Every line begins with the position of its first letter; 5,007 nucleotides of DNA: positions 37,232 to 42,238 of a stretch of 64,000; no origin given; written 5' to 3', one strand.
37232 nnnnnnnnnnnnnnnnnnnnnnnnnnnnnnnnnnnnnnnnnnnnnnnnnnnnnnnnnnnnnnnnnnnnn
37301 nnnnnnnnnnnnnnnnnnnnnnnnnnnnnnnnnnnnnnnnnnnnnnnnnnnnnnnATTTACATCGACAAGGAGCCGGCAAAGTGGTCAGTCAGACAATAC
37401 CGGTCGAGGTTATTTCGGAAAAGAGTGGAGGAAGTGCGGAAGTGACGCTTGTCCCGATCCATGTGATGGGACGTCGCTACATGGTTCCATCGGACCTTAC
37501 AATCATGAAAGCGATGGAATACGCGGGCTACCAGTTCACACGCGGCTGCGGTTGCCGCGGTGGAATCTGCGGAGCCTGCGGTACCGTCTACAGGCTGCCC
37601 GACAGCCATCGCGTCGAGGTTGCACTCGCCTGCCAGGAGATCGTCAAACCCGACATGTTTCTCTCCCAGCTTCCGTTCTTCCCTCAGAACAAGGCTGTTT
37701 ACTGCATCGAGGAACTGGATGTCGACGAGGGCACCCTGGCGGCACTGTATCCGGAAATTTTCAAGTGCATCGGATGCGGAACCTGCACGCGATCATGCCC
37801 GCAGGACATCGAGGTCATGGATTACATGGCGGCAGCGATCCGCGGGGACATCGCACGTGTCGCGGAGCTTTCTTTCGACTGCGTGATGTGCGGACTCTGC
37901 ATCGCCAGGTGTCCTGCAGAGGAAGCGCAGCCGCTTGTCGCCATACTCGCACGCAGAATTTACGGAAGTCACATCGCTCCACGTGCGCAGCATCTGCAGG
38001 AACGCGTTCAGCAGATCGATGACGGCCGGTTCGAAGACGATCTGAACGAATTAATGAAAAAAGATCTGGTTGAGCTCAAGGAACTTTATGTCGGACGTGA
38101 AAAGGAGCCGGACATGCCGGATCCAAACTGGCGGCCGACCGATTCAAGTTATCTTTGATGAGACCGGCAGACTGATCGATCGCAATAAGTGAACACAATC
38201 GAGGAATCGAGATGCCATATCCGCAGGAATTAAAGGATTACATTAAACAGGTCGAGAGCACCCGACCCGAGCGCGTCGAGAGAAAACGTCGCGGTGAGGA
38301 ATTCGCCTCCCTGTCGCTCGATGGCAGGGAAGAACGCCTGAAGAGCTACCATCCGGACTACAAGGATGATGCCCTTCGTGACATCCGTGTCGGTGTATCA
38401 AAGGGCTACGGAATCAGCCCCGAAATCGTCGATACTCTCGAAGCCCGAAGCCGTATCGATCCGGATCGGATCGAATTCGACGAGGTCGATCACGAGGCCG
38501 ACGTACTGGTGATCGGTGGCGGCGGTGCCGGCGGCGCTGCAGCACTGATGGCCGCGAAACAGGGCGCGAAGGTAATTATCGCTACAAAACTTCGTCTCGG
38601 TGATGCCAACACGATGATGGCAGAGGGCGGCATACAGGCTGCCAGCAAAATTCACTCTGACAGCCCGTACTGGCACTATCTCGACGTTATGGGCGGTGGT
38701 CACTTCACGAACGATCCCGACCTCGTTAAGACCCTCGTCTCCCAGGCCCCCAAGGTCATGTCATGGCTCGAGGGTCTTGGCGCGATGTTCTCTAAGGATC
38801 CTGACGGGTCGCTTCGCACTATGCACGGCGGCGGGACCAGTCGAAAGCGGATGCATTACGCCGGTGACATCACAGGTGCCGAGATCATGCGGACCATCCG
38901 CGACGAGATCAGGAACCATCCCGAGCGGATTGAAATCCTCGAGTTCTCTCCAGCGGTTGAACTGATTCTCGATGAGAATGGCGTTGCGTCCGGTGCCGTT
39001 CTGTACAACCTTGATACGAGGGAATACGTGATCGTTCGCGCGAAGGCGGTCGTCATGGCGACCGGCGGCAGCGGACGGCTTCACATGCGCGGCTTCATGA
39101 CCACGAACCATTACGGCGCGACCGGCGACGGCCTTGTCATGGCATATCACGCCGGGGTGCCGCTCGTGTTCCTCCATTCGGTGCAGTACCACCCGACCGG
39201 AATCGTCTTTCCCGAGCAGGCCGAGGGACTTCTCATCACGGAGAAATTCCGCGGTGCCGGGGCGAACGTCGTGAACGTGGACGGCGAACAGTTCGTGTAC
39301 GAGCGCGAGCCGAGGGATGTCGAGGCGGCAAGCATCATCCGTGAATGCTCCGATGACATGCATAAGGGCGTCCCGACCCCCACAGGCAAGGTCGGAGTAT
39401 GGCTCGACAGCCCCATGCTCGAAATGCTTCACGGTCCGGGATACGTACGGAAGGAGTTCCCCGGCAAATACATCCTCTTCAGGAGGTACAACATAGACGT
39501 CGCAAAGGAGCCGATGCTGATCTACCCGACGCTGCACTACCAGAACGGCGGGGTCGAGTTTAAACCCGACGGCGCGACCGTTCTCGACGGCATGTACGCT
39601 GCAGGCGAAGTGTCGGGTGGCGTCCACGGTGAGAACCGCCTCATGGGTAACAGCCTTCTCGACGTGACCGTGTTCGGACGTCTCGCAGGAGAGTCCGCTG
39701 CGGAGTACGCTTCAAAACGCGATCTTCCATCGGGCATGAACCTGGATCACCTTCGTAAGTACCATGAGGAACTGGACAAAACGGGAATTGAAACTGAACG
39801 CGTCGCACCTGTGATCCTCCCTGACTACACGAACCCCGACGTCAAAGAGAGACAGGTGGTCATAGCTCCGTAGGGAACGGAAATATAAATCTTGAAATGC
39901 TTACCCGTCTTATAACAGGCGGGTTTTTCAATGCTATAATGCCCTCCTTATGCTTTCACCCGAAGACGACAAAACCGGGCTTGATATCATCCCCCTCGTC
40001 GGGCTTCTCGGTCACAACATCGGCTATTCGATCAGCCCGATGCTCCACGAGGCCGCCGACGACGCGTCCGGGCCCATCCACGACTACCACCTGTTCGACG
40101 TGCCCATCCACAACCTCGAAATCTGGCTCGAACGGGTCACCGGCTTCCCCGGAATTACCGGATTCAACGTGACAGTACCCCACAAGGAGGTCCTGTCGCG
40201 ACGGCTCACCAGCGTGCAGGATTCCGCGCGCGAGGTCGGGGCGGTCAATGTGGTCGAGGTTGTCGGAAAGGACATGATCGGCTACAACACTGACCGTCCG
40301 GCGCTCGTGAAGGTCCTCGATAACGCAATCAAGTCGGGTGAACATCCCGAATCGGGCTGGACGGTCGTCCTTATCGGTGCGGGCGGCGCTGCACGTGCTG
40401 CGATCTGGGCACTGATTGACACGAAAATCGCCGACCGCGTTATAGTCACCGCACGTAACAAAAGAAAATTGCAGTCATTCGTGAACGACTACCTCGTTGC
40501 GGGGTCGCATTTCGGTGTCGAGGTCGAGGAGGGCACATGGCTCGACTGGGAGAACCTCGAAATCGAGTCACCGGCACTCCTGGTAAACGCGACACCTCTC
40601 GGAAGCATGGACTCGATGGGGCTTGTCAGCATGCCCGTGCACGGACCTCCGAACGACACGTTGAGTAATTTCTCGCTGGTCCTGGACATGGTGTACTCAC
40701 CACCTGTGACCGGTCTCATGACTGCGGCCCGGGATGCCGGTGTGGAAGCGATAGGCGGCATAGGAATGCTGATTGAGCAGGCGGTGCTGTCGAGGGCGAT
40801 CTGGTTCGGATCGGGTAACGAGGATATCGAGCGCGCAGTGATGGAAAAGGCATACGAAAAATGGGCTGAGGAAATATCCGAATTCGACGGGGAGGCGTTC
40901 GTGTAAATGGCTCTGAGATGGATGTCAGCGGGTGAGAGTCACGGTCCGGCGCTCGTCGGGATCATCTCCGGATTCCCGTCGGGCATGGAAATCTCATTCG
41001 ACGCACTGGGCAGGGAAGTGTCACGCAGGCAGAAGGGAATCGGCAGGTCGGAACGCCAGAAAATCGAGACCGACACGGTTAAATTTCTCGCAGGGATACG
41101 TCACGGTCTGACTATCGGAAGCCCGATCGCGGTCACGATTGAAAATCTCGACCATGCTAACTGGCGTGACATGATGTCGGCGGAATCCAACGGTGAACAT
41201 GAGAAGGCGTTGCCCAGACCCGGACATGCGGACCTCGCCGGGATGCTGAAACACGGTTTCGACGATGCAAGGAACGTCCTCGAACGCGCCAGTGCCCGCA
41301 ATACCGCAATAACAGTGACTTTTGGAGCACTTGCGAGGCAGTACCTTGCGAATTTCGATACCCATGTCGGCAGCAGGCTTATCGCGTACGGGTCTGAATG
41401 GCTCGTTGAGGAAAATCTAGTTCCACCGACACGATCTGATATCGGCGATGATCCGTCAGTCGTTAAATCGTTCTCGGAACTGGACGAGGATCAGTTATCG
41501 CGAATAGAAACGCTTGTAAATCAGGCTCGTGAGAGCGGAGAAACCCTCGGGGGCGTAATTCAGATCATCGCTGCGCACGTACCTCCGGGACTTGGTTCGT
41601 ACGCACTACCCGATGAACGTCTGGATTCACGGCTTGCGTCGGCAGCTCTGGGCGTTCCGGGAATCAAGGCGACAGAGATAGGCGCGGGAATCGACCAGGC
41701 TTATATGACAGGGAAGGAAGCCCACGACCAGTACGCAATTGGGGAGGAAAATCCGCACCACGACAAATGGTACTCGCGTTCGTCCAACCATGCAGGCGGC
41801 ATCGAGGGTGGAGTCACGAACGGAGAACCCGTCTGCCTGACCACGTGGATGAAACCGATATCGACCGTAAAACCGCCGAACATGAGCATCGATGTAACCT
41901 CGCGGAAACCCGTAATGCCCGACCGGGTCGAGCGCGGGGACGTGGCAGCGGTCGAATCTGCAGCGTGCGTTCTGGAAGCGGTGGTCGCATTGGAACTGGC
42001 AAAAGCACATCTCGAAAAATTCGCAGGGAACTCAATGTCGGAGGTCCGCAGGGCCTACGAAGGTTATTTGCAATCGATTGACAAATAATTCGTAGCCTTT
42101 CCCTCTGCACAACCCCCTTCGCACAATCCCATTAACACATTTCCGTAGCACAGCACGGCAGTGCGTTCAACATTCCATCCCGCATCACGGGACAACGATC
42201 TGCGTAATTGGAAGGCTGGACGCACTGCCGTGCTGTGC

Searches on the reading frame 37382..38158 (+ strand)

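Call 49: search_protein_families(library=pfam, proteins=[window:37382-38158:+], max_evalue=0.001)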
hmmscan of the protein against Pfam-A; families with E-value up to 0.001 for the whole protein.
window:37382-38158:+ (258 aa): 10 families
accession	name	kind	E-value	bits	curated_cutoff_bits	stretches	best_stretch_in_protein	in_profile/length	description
PF13237.11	Fer4_10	-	6.3e-10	39.3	25.5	1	128-178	8-53/53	4Fe-4S dicluster domain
PF13187.11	Fer4_9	-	2.9e-09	37.3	27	1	128-179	1-49/52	4Fe-4S dicluster domain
PF12838.12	Fer4_7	-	8.1e-09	36.3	27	1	128-179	1-50/52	4Fe-4S dicluster domain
PF13183.11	Fer4_8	-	6.6e-07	30.2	27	1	127-179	3-66/68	4Fe-4S dicluster domain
PF14697.11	Fer4_21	-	7.5e-06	26.4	35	1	128-181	7-55/59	4Fe-4S dicluster domain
PF00037.32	Fer4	-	6e-05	23.1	21.1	1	128-142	7-21/24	4Fe-4S binding domain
PF13534.11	Fer4_17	-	8e-05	23.5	22.2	1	129-179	2-58/61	4Fe-4S dicluster domain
PF12797.12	Fer4_2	-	0.00047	20.4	24.5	1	128-140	9-21/22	4Fe-4S binding domain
PF12800.12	Fer4_4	-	0.00061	20.4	24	1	128-141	3-16/17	4Fe-4S binding domain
PF00111.32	Fer2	-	0.00088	19.6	21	1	31-88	8-76/77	2Fe-2S iron-sulfur cluster binding domain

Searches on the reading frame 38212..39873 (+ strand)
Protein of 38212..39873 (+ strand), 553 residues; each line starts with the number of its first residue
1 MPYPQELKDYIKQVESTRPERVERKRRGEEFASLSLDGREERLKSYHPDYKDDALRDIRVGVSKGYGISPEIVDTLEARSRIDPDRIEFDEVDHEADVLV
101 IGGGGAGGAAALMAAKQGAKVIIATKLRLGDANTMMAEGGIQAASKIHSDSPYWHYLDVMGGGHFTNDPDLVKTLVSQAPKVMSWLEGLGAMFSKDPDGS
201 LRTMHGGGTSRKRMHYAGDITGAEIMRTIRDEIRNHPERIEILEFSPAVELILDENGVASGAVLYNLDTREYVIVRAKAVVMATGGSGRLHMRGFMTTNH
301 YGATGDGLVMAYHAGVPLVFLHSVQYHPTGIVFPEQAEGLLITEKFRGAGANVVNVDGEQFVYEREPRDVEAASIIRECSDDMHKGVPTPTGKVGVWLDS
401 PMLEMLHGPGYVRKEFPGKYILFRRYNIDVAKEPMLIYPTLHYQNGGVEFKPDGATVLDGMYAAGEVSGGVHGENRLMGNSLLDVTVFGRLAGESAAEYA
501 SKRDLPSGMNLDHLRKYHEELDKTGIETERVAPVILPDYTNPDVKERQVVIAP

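Call 49: search_protein_families(library=pfam, proteins=[window:38212-39873:+], max_evalue=0.001)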
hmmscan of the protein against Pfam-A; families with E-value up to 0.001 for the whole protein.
window:38212-39873:+ (553 aa): 6 families
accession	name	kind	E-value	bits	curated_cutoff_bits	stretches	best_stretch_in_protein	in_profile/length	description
PF00890.30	FAD_binding_2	-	3.3e-75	254.3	20.4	1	97-482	1-414/414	FAD binding domain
PF07992.20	Pyr_redox_2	-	1.7e-06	28.1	26.1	1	97-295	2-119/291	Pyridine nucleotide-disulphide oxidoreductase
PF01134.28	GIDA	-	2.7e-05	23.8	22.1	0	97-126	1-30/391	Glucose inhibited division protein A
PF03486.20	HI0933_like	-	3.1e-05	24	50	0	97-140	2-45/244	HI0933-like protein Rossmann domain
PF01266.30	DAO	-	8.6e-05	22.6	27.9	1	97-205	1-94/353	FAD dependent oxidoreductase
PF12831.13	FAD_oxidored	-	0.00024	21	27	1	97-124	1-28/416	FAD dependent oxidoreductase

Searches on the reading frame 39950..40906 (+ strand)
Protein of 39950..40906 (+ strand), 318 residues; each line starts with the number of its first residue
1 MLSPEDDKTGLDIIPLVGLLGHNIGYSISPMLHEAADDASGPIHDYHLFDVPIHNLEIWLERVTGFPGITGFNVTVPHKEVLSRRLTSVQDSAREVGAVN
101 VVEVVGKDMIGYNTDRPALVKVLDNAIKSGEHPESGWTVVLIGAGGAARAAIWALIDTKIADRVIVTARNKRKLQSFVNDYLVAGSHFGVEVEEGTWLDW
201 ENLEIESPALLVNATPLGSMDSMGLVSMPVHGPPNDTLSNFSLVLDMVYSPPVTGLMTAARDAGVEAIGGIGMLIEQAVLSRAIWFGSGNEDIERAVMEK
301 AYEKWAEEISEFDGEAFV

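Call 49: search_protein_families(library=pfam, proteins=[window:39950-40906:+], max_evalue=0.001)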
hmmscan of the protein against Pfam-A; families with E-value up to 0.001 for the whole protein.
window:39950-40906:+ (318 aa): 2 families
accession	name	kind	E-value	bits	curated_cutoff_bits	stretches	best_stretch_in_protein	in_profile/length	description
PF08501.16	Shikimate_dh_N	-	1e-17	64.6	27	1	19-102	1-83/83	Shikimate dehydrogenase substrate binding domain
PF18317.6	SDH_C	-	0.00084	19.5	25.8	0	270-287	1-18/31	Shikimate 5'-dehydrogenase C-terminal domain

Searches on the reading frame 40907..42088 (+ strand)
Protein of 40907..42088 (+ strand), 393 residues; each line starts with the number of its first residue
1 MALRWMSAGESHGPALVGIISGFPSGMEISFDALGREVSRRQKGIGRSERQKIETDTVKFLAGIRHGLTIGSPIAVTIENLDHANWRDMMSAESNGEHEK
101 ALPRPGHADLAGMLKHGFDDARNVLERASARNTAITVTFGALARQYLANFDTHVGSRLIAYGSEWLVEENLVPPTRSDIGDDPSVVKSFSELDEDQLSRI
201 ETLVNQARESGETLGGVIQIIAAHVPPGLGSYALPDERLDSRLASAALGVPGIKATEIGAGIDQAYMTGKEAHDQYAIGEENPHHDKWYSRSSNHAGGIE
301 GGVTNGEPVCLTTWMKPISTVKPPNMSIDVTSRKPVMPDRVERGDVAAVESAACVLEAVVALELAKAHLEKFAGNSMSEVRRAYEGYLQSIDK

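Call 49: search_protein_families(library=pfam, proteins=[window:40907-42088:+], max_evalue=0.001)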
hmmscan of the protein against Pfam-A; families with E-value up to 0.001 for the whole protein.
window:40907-42088:+ (393 aa): 1 family
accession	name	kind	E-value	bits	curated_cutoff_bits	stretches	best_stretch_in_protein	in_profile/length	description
PF01264.26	Chorismate_synt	-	1.3e-92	310.5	27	1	3-369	1-327/327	Chorismate synthase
